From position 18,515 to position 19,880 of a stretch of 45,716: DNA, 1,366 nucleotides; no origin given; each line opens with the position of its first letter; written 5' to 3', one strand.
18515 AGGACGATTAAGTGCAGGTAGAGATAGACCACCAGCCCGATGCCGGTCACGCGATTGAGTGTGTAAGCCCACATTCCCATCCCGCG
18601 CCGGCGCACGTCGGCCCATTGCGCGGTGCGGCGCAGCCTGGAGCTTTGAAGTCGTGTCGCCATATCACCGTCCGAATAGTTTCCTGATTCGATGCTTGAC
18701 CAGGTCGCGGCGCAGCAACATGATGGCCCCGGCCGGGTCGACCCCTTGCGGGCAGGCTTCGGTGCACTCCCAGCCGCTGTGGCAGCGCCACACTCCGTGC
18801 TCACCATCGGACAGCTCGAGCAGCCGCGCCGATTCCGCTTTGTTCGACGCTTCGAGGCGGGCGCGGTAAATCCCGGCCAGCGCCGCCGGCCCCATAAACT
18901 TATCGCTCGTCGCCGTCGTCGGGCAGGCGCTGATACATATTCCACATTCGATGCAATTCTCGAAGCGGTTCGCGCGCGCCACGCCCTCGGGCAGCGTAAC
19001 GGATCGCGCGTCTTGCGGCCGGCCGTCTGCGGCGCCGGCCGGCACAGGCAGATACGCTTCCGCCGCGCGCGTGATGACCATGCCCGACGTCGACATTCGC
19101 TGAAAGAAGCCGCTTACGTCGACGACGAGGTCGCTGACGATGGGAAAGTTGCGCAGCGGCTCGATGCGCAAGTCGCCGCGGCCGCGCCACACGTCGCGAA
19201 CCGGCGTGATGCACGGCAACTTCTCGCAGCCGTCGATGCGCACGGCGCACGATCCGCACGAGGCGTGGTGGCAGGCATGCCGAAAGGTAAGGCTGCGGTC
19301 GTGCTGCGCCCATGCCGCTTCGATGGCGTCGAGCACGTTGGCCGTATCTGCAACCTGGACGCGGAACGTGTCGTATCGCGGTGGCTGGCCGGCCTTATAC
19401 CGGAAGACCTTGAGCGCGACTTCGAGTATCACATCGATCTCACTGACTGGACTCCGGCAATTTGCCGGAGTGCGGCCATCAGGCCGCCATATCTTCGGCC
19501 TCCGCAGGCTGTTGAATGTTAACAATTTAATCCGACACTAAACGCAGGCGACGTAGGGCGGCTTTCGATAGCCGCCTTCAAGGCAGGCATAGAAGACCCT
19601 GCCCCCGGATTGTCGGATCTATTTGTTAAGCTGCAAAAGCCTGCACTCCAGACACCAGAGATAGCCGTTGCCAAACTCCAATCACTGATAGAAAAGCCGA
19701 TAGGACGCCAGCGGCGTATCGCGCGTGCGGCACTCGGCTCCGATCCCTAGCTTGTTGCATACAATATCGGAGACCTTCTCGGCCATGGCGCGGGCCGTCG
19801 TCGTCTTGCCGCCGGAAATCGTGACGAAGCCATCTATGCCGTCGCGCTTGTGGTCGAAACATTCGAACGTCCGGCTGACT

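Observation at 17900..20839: Short GlpA-type flavoprotein followed by an orphan SdhB/SdhC/SdhD-like module with no SdhA: candidate hybrid glycerol-3-phosphate:quinone oxidoreductase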

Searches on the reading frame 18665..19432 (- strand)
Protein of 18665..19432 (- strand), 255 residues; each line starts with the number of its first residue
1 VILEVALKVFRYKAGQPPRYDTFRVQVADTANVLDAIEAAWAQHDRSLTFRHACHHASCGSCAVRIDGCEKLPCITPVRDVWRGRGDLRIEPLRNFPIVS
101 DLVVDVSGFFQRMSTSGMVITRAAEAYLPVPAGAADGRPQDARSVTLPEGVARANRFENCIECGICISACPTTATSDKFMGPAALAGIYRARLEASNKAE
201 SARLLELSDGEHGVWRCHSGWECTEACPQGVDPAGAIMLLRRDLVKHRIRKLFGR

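Call 4: search_protein_families(library=pfam, proteins=[window:18665-19432:-], max_evalue=0.01)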
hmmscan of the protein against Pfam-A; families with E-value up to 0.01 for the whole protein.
window:18665-19432:- (255 aa): 13 families
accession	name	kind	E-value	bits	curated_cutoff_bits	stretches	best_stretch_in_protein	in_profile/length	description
PF13085.11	Fer2_3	-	2e-26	92.5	27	1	7-110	2-106/107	2Fe-2S iron-sulfur cluster binding domain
PF13183.11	Fer4_8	-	3.7e-10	40.6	27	1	158-231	3-68/68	4Fe-4S dicluster domain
PF13187.11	Fer4_9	-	8.3e-08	32.6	27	2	159-230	1-50/52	4Fe-4S dicluster domain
PF13237.11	Fer4_10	-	1.7e-07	31.5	25.5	1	158-228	7-53/53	4Fe-4S dicluster domain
PF13484.11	Fer4_16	-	6.6e-06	27.3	30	1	159-229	1-65/66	4Fe-4S double cluster binding domain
PF13534.11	Fer4_17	-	1.1e-05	26.3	22.2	1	159-232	1-61/61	4Fe-4S dicluster domain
PF12838.12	Fer4_7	-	4.6e-05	24.2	27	2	159-231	1-52/52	4Fe-4S dicluster domain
PF00037.32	Fer4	-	0.00012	22.2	21.1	1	158-172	6-20/24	4Fe-4S binding domain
PF12797.12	Fer4_2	-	0.00058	20.1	24.5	1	157-172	7-22/22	4Fe-4S binding domain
PF00111.32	Fer2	-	0.00064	20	21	1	24-67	9-48/77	2Fe-2S iron-sulfur cluster binding domain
PF12800.12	Fer4_4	-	0.0014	19.2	24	1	158-172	2-16/17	4Fe-4S binding domain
PF13746.11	Fer4_18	-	0.0016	19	27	0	151-173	52-74/114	4Fe-4S dicluster domain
PF14697.11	Fer4_21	-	0.0096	16.5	35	1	158-174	6-22/59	4Fe-4S dicluster domain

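Call 5: search_protein_families(library=ncbifam, proteins=[window:18665-19432:-], max_evalue=0.01)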
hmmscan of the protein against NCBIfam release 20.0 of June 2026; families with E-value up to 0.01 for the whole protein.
window:18665-19432:- (255 aa): 30 families (the best 25 are shown)
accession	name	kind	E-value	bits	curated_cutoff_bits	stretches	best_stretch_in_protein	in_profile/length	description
NF004616.0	PRK05950.1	subfamily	3.6e-53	180.1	228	1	4-248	5-237/238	succinate dehydrogenase iron-sulfur subunit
TIGR00384.1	dhsB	subfamily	3.9e-52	176.9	88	1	9-239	1-220/222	succinate dehydrogenase and fumarate reductase iron-sulfur protein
NF009226.0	PRK12576.1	equivalog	6.9e-50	170.2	344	1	4-242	9-235/317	succinate dehydrogenase/fumarate reductase iron-sulfur subunit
NF009051.0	PRK12385.1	equivalog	1.5e-43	149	333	1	6-241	8-229/244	succinate dehydrogenase/fumarate reductase iron-sulfur subunit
NF009227.0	PRK12577.1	equivalog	2.6e-42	144.7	349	1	4-248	2-242/330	succinate dehydrogenase/fumarate reductase iron-sulfur subunit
NF004898.0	PRK06259.1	equivalog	1.1e-35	123.3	385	1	5-246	4-218/488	fumarate reductase (CoM/CoB) subunit TfrB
NF010071.0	PRK13552.1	equivalog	4.2e-35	121.2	264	1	4-248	4-239/241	fumarate reductase iron-sulfur subunit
NF009225.0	PRK12575.1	subfamily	1.7e-31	109.5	443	1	7-246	7-232/235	succinate dehydrogenase/fumarate reductase iron-sulfur subunit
NF006391.0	PRK08640.1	equivalog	6e-28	97.4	244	1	8-254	10-249/254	succinate dehydrogenase iron-sulfur subunit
NF009052.0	PRK12386.1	equivalog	8.9e-27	93.7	256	1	4-232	4-218/255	succinate dehydrogenase/fumarate reductase iron-sulfur subunit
NF042952.1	MFR_FeS_SdhB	equivalog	7.3e-23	81.1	600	1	32-246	29-233/320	8-methylmenaquinol:fumarate reductase iron-sulfur subunit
NF005746.0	PRK07570.1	subfamily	2.7e-20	72.7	243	1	19-250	18-246/250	succinate dehydrogenase/fumarate reductase iron-sulfur subunit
NF008369.0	PRK11168.1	equivalog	8.1e-11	41.4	278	1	154-250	7-93/401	anaerobic glycerol-3-phosphate dehydrogenase subunit C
NF008434.0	PRK11274.1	equivalog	3.8e-06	26.1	333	1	156-251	21-108/409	glycolate oxidase subunit GlcF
TIGR03290.1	CoB_CoM_SS_C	equivalog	7e-06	26.1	160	1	158-247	2-78/144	CoB--CoM heterodisulfide reductase subunit C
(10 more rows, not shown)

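Call 26: search_solved_structures(query=window:18665-19432:-, max_evalue=0.00001, show_alignments=1)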
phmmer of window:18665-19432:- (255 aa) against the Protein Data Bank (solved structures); distinct sequences matched with E-value up to 0.00001: 25.
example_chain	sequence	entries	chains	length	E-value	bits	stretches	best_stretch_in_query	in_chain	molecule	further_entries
1kf6_B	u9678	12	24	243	2.4e-32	115.6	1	8-238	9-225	FUMARATE REDUCTASE IRON-SULFUR PROTEIN | Fumarate reductase iron-sulfur subunit | Fumarate reductase (Anaerobic), Fe-S subunit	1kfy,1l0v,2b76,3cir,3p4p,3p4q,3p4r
6lum_B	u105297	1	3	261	3e-32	115.3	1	5-245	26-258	Succinate dehydrogenase subunit B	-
8gs8_B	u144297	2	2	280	7.7e-29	104.1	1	13-251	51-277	Succinate dehydrogenase [ubiquinone] iron-sulfur subunit, mitochondrial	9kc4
1nek_B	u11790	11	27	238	1.1e-28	103.6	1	8-244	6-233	Succinate dehydrogenase iron-sulfur protein | SUCCINATE DEHYDROGENASE IRON-SULFUR SUBUNIT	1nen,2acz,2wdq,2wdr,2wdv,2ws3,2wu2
1yq3_B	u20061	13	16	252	2.2e-28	102.6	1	13-246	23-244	succinate dehydrogenase Ip subunit | Succinate dehydrogenase [ubiquinone] iron-sulfur subunit, mitochondrial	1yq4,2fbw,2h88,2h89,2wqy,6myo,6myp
3abv_B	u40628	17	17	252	4e-28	101.8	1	13-251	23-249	Succinate dehydrogenase [ubiquinone] iron-sulfur subunit, mitochondrial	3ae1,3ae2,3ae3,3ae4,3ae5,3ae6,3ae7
1zoy_B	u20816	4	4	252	4.2e-28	101.7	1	13-251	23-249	Iron-sulfur protein | Succinate dehydrogenase [ubiquinone] iron-sulfur subunit, mitochondrial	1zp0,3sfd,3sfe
4ytp_B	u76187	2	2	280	5.1e-28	101.4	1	13-251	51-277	Succinate dehydrogenase [ubiquinone] iron-sulfur subunit, mitochondrial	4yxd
9kpt_B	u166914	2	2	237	7.4e-28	100.9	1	7-244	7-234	Succinate dehydrogenase [ubiquinone] iron-sulfur subunit, mitochondrial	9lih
9kq3_B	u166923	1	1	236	7.7e-28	100.8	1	7-244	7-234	Succinate dehydrogenase [ubiquinone] iron-sulfur subunit, mitochondrial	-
9kps_B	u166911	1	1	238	8.2e-28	100.7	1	7-244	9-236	Succinate dehydrogenase [ubiquinone] iron-sulfur subunit, mitochondrial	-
9lig_B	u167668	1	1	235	8.4e-28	100.7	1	7-244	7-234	Succinate dehydrogenase [ubiquinone] iron-sulfur subunit, mitochondrial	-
9qdl_B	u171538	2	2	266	1.1e-27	100.3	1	7-244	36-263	Succinate dehydrogenase [ubiquinone] iron-sulfur subunit, mitochondrial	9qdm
2wp9_B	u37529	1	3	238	2.9e-27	99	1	8-244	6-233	SUCCINATE DEHYDROGENASE IRON-SULFUR SUBUNIT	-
9fq7_2N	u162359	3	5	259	7.5e-25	91.1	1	8-241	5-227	Succinate dehydrogenase [ubiquinone] iron-sulfur subunit, mitochondrial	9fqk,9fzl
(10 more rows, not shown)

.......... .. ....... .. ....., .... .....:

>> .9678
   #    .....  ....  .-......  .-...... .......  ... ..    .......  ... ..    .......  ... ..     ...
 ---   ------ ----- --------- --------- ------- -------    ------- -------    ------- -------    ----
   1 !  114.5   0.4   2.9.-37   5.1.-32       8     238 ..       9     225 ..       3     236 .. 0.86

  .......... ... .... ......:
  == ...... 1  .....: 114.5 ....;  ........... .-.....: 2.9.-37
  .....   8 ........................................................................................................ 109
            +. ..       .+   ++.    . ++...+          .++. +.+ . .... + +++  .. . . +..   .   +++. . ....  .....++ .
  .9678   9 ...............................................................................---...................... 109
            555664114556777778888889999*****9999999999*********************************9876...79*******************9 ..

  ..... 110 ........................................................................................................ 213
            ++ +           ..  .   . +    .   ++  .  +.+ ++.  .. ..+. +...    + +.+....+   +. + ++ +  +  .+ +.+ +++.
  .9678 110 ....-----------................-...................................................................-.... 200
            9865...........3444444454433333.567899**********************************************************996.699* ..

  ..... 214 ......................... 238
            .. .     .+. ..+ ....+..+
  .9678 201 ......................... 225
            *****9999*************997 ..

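Call 33: find_homologous_proteins(query=window:18665-19432:-, max_evalue=1e-10)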
Query window:18665-19432:- (255 aa): 4536 proteins with E <= 1e-10 among 8000 candidates; the best 120 are listed.
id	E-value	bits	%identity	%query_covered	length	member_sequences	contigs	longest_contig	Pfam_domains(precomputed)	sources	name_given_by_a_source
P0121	7.0e-156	535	91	100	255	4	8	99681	PF13534.12,PF13237.12,PF13183.12,PF13187.12,PF13085.12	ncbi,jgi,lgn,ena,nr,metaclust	ncbi:MAG TPA: succinate dehydrogenase/fumarate reductase iron-sulfur subunit [Anaerolineae bacterium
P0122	2.3e-151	520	89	100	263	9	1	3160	PF13484.12,PF13534.12,PF13237.12,PF13183.12,PF13187.12,PF13085.12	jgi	-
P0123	1.1e-142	492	84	100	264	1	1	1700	PF13484.12,PF12838.13,PF13534.12,PF13237.12,PF13183.12,PF13187.12,PF13085.12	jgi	jgi:succinate dehydrogenase / fumarate reductase iron-sulfur subunit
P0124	2.8e-142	491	84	100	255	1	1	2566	PF13484.12,PF13534.12,PF13237.12,PF13183.12,PF13187.12,PF13085.12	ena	-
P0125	1.2e-127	443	76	100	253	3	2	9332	PF13237.12,PF13183.12,PF13187.12,PF13085.12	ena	-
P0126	3.3e-127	441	75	100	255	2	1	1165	PF00037.33,PF13484.12,PF12838.13,PF13534.12,PF13237.12,PF13183.12,PF13187.12,PF13085.12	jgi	jgi:succinate dehydrogenase / fumarate reductase iron-sulfur subunit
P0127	9.1e-127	440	73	99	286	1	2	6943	PF12838.13,PF13237.12,PF13183.12,PF13187.12,PF13085.12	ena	-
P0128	1.3e-126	439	75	100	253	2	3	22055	PF13484.12,PF12838.13,PF13237.12,PF13183.12,PF13187.12,PF13085.12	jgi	jgi:succinate dehydrogenase / fumarate reductase iron-sulfur subunit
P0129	1.3e-125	436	75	100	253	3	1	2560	PF13484.12,PF13534.12,PF13237.12,PF13183.12,PF13187.12,PF13085.12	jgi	jgi:succinate dehydrogenase / fumarate reductase iron-sulfur subunit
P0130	2.1e-125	435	75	100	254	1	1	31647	PF13484.12,PF13534.12,PF13237.12,PF13183.12,PF13187.12,PF13085.12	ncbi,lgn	-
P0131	4.6e-123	428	74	100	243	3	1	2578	PF13484.12,PF12838.13,PF13534.12,PF13237.12,PF13183.12,PF13187.12,PF13085.12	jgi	jgi:succinate dehydrogenase / fumarate reductase, iron-sulfur subunit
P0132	9.3e-123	427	73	100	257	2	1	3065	PF13484.12,PF12838.13,PF13534.12,PF13237.12,PF13183.12,PF13187.12,PF13085.12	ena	-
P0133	1.2e-122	426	73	100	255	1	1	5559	PF13484.12,PF13534.12,PF13237.12,PF13183.12,PF13187.12,PF13085.12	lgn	-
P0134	1.6e-122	426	71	100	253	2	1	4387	PF00037.33,PF13484.12,PF12838.13,PF13534.12,PF13237.12,PF13183.12,PF13187.12,PF13085.12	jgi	-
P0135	5.3e-121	421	72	99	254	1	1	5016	PF13237.12,PF13183.12,PF13187.12,PF13085.12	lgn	-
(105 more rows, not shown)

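Call 48: search_protein_representatives(protein=window:18665-19432:-)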
Query: 255 residues. Proteins with E-value up to 0.001 (for the whole library): 4048; up to 1e-10: 1474; up to 1e-30: 104. The best 150 are listed.
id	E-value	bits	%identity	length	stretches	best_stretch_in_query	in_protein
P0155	1.8e-109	381.5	65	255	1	2-251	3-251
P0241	9.0e-61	221.9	44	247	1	4-249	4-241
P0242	2.0e-59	217.5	61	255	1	2-165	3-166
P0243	4.3e-59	216.4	46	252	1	19-250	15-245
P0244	7.7e-58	212.3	43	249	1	3-253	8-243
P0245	7.0e-57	209.2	49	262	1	7-248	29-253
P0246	1.1e-54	202.0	67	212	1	2-135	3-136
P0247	2.3e-54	200.9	51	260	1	17-245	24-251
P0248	1.3e-52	195.2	41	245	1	4-252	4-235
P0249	4.5e-51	190.1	53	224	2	13-117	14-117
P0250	5.1e-50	186.7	46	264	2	155-249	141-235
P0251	3.4e-49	184.0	47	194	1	65-254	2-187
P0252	3.7e-49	183.9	45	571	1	8-242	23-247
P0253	5.6e-49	183.3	46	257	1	7-245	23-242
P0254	3.4e-48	180.7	53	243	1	5-190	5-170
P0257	1.3e-46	175.5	43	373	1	5-247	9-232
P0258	5.9e-46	173.4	43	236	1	7-254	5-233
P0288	4.4e-35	137.7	37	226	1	7-242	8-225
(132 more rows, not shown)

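Call 51: find_related_loci(query=P0258, collection=genome_contigs, flank=5000)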
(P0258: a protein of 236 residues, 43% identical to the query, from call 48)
Query P0258 (236 aa) in genome_contigs; peptide patterns used: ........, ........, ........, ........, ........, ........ (x = any residue, [..] = any of these).
38 stretches matched a pattern; 3 encode a relative of the query (tblastn E <= 1e-3); 3 distinct loci.
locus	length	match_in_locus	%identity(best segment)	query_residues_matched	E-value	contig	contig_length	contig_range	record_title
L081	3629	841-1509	77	1-223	3e-123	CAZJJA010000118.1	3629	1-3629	MAG TPA_asm: uncultured Thermofilaceae archaeon isolate binchicken_co256_78 genome assembly, contig: NODE_87273_length_3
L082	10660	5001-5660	64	1-230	2e-96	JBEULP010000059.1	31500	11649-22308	MAG: Infirmifilum sp. isolate KC_020 contig65, whole genome shotgun sequence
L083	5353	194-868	63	1-226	5e-91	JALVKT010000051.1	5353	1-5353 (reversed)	MAG: Thermofilaceae archaeon isolate A1_metabat2_scaf2bin.208 A1_NODE_15574_length_5353_cov_54.662840, whole genome shot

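Call 68: search_protein_families(library=pfam, proteins=[L082:3828-4994:+, L082:5001-5666:+, L082:5666-6052:+, L082:6042-6386:+, P0257, P0252], max_evalue=0.001)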
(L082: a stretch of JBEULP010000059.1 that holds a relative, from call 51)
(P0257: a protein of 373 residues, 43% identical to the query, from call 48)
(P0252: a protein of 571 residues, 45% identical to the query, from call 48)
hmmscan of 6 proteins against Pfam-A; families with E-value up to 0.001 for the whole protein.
L082:3828-4994:+ (389 aa): 6 families
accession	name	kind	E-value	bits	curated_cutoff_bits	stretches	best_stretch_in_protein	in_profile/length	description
PF01266.30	DAO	-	3.6e-57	194.9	27.9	1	7-337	1-340/353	FAD dependent oxidoreductase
PF01494.25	FAD_binding_3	-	6.2e-09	36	22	1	7-218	3-169/349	FAD binding domain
PF12831.13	FAD_oxidored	-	2.4e-06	27.6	27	0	7-39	1-33/416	FAD dependent oxidoreductase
PF00890.30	FAD_binding_2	-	1.2e-05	25.1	20.4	0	7-45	1-39/414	FAD binding domain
PF07992.20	Pyr_redox_2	-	2e-05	24.6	26.1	0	7-37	2-174/291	Pyridine nucleotide-disulphide oxidoreductase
PF13450.12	NAD_binding_8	-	0.00013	22.6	21.9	1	10-38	1-29/68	NAD(P)-binding Rossmann-like domain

L082:5001-5666:+ (222 aa): 6 families
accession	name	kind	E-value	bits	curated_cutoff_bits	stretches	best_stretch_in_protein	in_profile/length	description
PF13085.11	Fer2_3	-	3.2e-28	98.3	27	1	5-106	2-106/107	2Fe-2S iron-sulfur cluster binding domain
PF13183.11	Fer4_8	-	2e-08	35.1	27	1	135-199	3-67/68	4Fe-4S dicluster domain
PF13237.11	Fer4_10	-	7.1e-07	29.5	25.5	1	135-197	7-53/53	4Fe-4S dicluster domain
PF13187.11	Fer4_9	-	1.7e-05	25.2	27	0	129-148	34-48/52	4Fe-4S dicluster domain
PF13534.11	Fer4_17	-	4.1e-05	24.5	22.2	0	137-200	2-60/61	4Fe-4S dicluster domain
PF00111.32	Fer2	-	0.00017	21.9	21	1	19-73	7-74/77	2Fe-2S iron-sulfur cluster binding domain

L082:5666-6052:+ (129 aa): 1 family
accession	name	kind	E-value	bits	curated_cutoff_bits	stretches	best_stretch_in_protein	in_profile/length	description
PF01127.27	Sdh_cyt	-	2.6e-08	34.4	25.8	1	21-118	18-121/122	Succinate dehydrogenase/Fumarate reductase transmembrane subunit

L082:6042-6386:+ (115 aa): 1 family
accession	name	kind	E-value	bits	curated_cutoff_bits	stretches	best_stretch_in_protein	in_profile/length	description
PF01127.27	Sdh_cyt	-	6.3e-10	39.6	25.8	1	8-105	21-121/122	Succinate dehydrogenase/Fumarate reductase transmembrane subunit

P0257 (373 aa): 9 families
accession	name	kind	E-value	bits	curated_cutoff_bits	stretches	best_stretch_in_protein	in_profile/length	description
PF13085.11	Fer2_3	-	8.2e-24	84.1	27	1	11-111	2-106/107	2Fe-2S iron-sulfur cluster binding domain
PF01127.27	Sdh_cyt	-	1.8e-10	41.4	25.8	1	264-361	17-121/122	Succinate dehydrogenase/Fumarate reductase transmembrane subunit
PF13183.11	Fer4_8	-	1.9e-09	38.3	27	1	144-216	3-68/68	4Fe-4S dicluster domain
PF13534.11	Fer4_17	-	6.8e-07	30.2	22.2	1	145-216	1-60/61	4Fe-4S dicluster domain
PF12838.12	Fer4_7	-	4.1e-06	27.6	27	1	146-215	2-51/52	4Fe-4S dicluster domain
PF02300.22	Fumarate_red_C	-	1.3e-05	25.7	24.2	1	269-328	23-82/127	Fumarate reductase subunit C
PF00037.32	Fer4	-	0.00017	21.7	21.1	1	144-160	6-22/24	4Fe-4S binding domain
PF13237.11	Fer4_10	-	0.00037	20.8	25.5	1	144-213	7-53/53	4Fe-4S dicluster domain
PF13187.11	Fer4_9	-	0.00068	20.1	27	0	146-215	2-50/52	4Fe-4S dicluster domain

P0252 (571 aa): 8 families
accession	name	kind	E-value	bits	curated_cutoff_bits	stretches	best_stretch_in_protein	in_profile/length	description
PF13085.11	Fer2_3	-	2.8e-29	101.7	27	1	20-122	2-106/107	2Fe-2S iron-sulfur cluster binding domain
PF01127.27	Sdh_cyt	-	4.7e-22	78.8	25.8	2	447-520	20-97/122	Succinate dehydrogenase/Fumarate reductase transmembrane subunit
PF13183.11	Fer4_8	-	7.3e-08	33.3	27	1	159-236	4-68/68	4Fe-4S dicluster domain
PF13187.11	Fer4_9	-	1.3e-05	25.6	27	1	159-235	1-50/52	4Fe-4S dicluster domain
PF00111.32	Fer2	-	7.5e-05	23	21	1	41-93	11-76/77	2Fe-2S iron-sulfur cluster binding domain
PF13534.11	Fer4_17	-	9.1e-05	23.4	22.2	1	160-237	2-61/61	4Fe-4S dicluster domain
PF02300.22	Fumarate_red_C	-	0.00014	22.4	24.2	1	328-387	23-82/127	Fumarate reductase subunit C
PF12838.12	Fer4_7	-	0.00043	21.1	27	1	160-235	2-51/52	4Fe-4S dicluster domain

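Call 76: find_related_loci(query=P0288, collection=genome_contigs, flank=4000)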
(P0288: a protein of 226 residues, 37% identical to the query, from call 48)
Query P0288 (226 aa) in genome_contigs; peptide patterns used: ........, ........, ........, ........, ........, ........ (x = any residue, [..] = any of these).
79 stretches matched a pattern; 2 encode a relative of the query (tblastn E <= 1e-3); 2 distinct loci.
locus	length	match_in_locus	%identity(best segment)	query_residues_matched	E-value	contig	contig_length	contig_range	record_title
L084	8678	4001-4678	100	1-226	5e-157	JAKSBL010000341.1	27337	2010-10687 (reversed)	MAG: Spirochaetes bacterium isolate MAG.183 k141_4823764, whole genome shotgun sequence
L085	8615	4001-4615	26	6-214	6e-21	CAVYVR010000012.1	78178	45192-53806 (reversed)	MAG: uncultured Methanobacteriaceae archaeon isolate MFD01476.bin.2.82 genome assembly, contig: contig_97038, whole geno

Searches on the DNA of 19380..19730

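Call 74: search_rna_families(source=window, start=19380, end=19730, threshold=evalue, max_evalue=1)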
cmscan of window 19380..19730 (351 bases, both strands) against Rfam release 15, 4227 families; matches with E-value up to 1: 1.
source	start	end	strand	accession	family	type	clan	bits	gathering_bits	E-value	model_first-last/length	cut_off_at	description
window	19520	19611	+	RF01514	Afu_513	Gene; snRNA; snoRNA; CD-box;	-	20.7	48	0.019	1-103/103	no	A. fumigatus snoRNA Afu_513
